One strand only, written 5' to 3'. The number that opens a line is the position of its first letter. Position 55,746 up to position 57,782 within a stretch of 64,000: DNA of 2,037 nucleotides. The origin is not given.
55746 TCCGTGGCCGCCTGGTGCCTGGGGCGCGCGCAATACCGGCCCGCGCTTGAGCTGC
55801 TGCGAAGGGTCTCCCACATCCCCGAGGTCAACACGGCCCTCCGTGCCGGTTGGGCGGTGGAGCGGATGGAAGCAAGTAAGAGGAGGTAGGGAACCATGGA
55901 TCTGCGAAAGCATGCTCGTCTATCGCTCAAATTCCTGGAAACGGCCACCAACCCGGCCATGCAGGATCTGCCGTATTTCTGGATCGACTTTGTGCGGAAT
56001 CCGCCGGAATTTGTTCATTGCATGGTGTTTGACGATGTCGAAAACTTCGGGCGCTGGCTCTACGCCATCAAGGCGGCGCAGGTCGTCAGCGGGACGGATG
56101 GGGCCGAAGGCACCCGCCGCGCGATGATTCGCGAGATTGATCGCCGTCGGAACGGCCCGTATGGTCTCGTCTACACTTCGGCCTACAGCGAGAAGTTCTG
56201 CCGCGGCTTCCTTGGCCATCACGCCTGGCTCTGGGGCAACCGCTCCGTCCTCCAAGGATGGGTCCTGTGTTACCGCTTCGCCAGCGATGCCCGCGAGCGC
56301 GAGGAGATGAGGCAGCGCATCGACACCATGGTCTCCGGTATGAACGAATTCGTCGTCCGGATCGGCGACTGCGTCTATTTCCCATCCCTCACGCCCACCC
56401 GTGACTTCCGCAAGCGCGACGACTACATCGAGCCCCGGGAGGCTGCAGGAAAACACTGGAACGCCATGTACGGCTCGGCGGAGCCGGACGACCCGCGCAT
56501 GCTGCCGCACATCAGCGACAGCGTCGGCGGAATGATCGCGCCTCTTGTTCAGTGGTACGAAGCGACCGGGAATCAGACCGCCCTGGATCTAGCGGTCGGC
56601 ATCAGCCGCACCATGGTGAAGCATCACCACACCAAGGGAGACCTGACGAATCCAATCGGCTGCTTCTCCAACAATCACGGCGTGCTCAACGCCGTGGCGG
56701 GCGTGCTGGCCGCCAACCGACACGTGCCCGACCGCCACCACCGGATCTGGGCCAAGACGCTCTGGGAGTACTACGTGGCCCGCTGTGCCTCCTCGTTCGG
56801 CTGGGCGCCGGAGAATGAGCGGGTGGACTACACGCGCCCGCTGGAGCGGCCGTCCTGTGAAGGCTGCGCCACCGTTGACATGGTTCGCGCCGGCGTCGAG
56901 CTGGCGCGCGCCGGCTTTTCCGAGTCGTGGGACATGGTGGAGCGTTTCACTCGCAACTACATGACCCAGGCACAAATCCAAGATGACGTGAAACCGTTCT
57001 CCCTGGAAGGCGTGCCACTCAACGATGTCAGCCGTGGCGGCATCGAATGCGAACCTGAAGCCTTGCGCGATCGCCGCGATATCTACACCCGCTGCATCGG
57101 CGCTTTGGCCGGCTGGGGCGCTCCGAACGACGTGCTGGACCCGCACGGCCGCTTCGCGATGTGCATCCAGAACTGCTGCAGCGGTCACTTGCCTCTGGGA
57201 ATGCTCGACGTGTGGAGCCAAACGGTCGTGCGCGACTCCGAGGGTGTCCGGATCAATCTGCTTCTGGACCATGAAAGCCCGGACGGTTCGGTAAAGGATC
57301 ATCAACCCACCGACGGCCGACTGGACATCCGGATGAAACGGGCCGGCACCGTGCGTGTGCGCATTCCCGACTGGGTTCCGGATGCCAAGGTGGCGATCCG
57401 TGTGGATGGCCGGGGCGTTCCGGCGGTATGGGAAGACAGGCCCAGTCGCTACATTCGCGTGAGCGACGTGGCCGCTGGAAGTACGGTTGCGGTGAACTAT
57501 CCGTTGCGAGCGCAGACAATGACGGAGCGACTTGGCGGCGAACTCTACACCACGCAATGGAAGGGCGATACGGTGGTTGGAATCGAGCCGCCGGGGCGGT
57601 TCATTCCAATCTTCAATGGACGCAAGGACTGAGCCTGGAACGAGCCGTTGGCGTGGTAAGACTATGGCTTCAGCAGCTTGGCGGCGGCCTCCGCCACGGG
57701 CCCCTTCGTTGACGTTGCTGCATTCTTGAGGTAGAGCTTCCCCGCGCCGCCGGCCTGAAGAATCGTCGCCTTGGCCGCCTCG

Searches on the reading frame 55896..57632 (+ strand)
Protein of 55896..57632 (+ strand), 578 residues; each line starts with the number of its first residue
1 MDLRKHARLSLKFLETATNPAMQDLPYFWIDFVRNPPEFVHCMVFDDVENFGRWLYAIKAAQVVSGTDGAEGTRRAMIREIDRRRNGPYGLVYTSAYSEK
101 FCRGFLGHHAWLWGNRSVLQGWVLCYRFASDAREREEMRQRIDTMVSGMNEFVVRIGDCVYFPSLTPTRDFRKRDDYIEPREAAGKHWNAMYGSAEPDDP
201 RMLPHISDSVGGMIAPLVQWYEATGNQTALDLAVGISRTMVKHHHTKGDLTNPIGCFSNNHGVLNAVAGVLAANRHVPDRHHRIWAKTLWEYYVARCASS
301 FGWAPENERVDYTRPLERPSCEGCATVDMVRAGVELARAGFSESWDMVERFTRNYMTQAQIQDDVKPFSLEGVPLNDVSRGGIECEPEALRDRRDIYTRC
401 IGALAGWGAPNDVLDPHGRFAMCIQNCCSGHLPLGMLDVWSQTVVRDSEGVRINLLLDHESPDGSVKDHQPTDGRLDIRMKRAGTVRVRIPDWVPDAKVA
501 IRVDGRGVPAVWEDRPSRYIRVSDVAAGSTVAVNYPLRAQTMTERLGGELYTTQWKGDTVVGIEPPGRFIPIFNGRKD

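Call 6: search_protein_families(library=pfam, proteins=[window:55896-57632:+], max_evalue=0.001)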
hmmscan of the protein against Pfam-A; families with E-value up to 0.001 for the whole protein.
window:55896-57632:+ (578 aa): 1 family
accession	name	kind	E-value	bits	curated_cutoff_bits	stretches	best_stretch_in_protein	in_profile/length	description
PF07944.18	Beta-AFase-like_GH127_cat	-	3.9e-05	23.3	24.9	1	196-361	163-330/376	Beta-L-arabinofuranosidase, GH127 catalytic domain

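Call 21: search_protein_families(library=ncbifam, proteins=[window:55896-57632:+], max_evalue=0.01)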
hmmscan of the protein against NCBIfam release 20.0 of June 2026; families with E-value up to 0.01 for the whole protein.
window:55896-57632:+ (578 aa): 0 families

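Call 55: search_solved_structures(query=window:55896-57632:+, max_evalue=0.01)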
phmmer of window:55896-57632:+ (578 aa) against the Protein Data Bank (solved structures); distinct sequences matched with E-value up to 0.01: 0.

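Call 74: find_encoding_contigs(protein=window:55896-57632:+, flank=10000, max_places=3)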
Protein window:55896-57632:+ (578 aa): 4 contigs read that carry it; 3 places shown.
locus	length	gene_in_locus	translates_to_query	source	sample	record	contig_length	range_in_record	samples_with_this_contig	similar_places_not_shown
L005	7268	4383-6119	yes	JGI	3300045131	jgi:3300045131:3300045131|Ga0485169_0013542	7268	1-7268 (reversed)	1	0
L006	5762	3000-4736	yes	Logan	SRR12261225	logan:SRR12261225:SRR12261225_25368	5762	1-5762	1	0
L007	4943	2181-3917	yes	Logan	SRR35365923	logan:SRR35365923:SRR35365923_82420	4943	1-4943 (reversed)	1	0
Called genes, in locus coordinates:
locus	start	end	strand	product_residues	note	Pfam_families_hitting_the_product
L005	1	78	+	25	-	?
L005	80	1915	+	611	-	PF01261:AP_endonuc_2, PF08240:ADH_N, PF00107:ADH_zinc_N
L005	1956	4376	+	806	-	-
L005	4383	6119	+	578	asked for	-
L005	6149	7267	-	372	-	?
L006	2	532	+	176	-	?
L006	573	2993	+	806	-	-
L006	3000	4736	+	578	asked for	-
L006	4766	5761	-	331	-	?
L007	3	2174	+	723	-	?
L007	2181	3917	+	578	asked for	-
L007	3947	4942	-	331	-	?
